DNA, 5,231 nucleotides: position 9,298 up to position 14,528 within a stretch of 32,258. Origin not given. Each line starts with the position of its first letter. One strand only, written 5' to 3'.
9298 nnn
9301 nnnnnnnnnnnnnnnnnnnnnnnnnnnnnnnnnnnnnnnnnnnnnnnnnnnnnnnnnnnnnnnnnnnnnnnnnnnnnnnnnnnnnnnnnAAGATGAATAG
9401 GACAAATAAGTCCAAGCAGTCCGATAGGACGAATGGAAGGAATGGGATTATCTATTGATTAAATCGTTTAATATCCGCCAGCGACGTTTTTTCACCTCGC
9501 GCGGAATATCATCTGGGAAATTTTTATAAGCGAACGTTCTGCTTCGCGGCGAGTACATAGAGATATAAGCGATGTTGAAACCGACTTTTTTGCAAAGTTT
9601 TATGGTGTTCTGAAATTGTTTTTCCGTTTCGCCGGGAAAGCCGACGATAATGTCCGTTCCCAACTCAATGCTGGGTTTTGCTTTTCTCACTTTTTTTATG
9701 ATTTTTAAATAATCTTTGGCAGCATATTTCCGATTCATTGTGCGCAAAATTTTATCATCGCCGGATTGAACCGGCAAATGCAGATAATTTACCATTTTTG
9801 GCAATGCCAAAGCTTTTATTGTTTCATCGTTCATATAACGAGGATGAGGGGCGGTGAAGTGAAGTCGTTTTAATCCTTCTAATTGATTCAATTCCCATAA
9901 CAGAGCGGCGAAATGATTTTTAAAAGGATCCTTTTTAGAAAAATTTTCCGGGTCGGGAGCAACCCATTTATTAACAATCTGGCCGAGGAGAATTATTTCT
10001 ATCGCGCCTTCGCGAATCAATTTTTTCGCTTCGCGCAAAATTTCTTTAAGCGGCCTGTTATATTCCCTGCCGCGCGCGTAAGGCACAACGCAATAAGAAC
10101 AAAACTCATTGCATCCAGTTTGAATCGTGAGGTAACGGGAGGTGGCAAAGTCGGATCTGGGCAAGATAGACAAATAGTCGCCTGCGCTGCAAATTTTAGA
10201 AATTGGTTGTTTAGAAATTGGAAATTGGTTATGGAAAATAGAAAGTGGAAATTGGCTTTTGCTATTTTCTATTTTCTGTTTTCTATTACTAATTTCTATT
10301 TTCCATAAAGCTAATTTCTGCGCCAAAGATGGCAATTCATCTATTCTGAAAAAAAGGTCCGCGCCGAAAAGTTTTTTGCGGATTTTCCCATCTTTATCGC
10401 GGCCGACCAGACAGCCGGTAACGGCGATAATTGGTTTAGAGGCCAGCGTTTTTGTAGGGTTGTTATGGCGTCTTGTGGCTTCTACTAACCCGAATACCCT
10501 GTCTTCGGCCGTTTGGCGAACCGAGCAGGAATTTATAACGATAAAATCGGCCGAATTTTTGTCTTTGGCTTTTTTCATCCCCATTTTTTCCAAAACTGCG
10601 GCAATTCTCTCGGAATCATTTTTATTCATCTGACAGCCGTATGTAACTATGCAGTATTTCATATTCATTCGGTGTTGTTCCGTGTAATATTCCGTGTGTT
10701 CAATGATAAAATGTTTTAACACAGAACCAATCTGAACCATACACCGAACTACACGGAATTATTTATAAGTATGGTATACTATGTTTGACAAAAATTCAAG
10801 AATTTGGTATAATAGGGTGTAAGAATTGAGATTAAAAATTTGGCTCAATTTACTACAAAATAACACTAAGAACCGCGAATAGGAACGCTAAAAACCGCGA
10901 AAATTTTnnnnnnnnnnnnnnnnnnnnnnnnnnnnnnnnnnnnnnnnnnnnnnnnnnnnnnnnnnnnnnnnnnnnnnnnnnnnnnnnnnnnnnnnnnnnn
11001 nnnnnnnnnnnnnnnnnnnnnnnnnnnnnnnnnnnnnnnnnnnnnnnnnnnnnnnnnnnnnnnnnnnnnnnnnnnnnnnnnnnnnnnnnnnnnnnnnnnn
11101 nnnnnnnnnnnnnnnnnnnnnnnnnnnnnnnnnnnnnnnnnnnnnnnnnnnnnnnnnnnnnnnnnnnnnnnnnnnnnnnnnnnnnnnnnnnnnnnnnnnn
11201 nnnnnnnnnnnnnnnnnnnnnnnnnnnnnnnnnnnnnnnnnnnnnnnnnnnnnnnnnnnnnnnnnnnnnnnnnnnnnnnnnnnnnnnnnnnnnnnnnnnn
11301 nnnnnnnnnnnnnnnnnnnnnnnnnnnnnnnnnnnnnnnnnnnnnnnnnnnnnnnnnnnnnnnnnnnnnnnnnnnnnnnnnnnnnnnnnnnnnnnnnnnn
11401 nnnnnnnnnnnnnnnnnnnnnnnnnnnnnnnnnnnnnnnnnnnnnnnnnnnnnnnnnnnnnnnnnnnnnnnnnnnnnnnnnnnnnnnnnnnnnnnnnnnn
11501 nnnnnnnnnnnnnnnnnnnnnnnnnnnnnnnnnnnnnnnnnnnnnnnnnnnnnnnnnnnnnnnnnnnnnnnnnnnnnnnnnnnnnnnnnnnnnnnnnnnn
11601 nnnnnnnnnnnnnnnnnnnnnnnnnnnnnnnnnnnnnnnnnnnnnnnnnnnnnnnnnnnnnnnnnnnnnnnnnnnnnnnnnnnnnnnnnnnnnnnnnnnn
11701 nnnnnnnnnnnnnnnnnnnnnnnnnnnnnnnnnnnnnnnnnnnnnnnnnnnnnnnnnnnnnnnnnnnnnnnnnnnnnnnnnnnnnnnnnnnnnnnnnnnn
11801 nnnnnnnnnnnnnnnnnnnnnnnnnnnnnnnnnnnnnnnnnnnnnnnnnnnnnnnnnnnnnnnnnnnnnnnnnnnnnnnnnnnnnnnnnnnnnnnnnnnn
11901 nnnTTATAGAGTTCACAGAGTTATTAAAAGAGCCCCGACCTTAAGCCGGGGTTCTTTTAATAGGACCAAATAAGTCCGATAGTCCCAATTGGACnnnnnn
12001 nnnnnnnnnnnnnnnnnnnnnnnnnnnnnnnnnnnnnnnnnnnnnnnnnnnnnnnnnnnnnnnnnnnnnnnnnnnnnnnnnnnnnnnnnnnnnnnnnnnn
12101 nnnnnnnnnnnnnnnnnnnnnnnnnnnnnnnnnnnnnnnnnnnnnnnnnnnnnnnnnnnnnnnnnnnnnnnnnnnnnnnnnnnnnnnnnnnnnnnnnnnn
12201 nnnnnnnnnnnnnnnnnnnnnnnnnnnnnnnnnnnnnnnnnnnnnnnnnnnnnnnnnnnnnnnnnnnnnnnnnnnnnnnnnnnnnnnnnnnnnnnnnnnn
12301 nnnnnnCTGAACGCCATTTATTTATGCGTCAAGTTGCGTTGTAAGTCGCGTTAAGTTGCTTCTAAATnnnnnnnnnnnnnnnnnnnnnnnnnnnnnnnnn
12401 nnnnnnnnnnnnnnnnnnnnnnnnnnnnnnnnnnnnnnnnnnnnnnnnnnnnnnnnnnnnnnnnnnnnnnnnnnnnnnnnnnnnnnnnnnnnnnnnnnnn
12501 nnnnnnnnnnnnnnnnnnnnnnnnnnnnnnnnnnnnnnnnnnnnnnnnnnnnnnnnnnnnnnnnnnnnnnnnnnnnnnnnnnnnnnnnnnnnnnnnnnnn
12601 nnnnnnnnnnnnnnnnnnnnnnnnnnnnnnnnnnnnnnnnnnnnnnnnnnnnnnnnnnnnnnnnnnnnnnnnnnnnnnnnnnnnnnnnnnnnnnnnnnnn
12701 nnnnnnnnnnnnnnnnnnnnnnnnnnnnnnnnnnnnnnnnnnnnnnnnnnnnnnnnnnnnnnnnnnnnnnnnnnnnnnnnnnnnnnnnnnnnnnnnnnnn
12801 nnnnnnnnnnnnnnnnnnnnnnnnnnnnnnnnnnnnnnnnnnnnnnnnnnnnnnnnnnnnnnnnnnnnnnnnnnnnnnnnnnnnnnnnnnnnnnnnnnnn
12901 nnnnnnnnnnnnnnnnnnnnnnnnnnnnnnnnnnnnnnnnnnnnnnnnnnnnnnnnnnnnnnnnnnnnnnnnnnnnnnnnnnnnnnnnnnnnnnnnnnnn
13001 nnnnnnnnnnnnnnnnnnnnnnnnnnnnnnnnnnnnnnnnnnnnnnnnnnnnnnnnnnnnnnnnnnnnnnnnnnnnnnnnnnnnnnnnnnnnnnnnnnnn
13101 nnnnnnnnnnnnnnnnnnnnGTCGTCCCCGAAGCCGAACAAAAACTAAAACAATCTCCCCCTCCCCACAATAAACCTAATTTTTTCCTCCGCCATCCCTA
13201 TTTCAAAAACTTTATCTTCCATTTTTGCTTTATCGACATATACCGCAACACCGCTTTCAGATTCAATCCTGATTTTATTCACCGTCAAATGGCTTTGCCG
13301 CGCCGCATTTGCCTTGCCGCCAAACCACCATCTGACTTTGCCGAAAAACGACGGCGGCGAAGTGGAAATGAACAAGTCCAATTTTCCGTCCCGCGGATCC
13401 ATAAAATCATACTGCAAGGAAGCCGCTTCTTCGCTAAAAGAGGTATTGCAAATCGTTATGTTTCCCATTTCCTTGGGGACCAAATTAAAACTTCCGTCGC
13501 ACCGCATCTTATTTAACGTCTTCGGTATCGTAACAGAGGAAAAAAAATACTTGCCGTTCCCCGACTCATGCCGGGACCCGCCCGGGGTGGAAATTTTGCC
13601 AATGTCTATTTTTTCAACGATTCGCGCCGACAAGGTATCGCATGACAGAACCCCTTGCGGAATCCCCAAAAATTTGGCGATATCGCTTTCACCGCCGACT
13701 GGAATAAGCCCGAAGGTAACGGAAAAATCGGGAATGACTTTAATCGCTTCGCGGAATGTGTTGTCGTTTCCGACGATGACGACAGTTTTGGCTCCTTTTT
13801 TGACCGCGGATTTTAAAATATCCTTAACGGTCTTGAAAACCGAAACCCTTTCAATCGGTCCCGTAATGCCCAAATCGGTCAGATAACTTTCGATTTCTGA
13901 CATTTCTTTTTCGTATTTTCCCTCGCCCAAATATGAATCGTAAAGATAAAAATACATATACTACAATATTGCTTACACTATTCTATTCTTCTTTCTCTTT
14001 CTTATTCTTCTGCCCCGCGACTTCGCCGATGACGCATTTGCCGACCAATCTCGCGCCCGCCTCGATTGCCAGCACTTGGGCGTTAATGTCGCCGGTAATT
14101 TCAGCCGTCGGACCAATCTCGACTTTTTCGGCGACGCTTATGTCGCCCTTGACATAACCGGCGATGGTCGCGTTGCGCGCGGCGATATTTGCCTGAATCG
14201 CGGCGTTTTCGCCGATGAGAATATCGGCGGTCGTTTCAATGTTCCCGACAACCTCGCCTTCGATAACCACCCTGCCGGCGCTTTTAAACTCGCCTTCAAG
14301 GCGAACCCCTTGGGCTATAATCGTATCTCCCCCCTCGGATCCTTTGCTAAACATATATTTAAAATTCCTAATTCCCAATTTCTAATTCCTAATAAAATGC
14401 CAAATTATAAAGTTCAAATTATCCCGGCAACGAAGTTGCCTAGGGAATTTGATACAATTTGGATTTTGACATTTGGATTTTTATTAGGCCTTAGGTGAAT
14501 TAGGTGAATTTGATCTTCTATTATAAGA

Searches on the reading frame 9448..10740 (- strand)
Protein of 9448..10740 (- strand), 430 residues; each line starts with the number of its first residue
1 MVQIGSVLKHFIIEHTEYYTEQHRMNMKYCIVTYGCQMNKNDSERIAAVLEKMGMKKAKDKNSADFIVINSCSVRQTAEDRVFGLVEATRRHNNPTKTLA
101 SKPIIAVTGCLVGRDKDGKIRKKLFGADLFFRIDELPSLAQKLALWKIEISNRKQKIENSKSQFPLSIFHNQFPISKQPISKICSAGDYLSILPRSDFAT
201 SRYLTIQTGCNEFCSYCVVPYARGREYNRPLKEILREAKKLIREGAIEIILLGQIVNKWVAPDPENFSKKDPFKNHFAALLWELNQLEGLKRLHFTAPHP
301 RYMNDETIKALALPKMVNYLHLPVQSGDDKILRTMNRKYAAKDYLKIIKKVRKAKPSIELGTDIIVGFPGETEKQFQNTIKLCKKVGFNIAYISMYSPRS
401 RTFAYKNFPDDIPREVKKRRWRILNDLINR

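Call 9: search_protein_families(library=pfam, proteins=[window:9448-10740:-])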
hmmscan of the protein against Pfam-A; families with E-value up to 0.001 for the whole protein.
window:9448-10740:- (430 aa): 2 families
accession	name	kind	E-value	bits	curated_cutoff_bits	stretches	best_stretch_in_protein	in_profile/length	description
PF04055.27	Radical_SAM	-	1.4e-28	100.6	29.5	1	205-383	2-166/166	Radical SAM superfamily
PF00919.26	UPF0004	-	7.9e-24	84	27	1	28-129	1-95/98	Uncharacterized protein family UPF0004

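Call 14: search_solved_structures(query=window:9448-10740:-, show_alignments=2)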
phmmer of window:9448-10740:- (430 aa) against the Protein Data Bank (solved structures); distinct sequences matched with E-value up to 0.001: 5.
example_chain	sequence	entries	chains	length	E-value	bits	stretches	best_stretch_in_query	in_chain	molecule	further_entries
7mjv_A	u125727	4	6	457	2.5e-63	217.6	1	26-425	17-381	tRNA-2-methylthio-N(6)-dimethylallyladenosine synthase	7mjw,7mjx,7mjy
7mjz_A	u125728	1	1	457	6.6e-63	216.2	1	26-425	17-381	tRNA-2-methylthio-N(6)-dimethylallyladenosine synthase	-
4jc0_A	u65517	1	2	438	3.9e-35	124.7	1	202-422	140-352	Ribosomal protein S12 methylthiotransferase RimO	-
2qgq_A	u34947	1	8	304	1.7e-30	109.4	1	202-422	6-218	Protein TM_1862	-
9ccb_A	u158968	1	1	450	4.4e-14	55.4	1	200-399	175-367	Radical SAM core domain-containing protein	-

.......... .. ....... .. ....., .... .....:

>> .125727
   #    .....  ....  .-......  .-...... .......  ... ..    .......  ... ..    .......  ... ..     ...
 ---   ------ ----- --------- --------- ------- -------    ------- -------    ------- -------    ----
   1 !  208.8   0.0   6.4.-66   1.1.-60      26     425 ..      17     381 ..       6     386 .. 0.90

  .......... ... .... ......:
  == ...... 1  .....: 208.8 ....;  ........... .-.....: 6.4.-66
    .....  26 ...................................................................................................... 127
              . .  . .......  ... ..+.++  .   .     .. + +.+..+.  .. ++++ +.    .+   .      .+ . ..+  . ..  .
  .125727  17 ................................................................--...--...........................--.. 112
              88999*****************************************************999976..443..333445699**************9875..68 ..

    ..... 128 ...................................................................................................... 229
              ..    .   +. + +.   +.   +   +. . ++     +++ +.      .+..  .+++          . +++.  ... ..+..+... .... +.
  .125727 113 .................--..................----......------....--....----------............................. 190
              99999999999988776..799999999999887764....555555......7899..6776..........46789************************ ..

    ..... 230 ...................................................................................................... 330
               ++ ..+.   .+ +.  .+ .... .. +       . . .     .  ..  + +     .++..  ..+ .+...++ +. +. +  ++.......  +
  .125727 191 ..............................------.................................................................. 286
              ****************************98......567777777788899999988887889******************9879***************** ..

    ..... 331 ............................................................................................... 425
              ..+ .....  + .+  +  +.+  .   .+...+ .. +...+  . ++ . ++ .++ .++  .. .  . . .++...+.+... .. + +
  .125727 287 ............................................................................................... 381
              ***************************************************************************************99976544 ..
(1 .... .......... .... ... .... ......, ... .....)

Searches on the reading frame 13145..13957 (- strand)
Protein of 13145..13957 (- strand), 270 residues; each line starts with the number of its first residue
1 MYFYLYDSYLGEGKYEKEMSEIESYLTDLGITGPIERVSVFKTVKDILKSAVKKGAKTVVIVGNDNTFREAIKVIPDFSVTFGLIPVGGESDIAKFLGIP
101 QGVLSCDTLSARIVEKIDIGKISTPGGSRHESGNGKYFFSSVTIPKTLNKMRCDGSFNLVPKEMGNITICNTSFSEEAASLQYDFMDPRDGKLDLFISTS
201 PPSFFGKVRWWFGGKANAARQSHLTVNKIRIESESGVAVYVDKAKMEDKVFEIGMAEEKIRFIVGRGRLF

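Call 40: search_protein_families(library=pfam, proteins=[window:13145-13957:-], max_evalue=0.01)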
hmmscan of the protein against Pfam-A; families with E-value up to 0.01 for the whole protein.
window:13145-13957:- (270 aa): 1 family
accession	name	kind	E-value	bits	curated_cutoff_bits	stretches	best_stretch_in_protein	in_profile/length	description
PF00781.29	DAGK_cat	-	1.4e-11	44.5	23.6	1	5-122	5-125/125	Diacylglycerol kinase catalytic domain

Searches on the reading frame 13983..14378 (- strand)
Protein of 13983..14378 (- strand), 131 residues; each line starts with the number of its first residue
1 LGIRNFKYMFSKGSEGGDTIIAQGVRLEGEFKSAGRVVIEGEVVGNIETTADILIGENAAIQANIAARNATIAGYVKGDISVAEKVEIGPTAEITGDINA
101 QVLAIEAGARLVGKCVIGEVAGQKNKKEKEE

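Call 40: search_protein_families(library=pfam, proteins=[window:13983-14378:-], max_evalue=0.01)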
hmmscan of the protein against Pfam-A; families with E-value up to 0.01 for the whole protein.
window:13983-14378:- (131 aa): 1 family
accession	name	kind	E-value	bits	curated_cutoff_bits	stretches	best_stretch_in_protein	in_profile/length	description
PF04519.19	Bactofilin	-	2.9e-26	92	27.9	1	19-115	1-97/98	Polymer-forming cytoskeletal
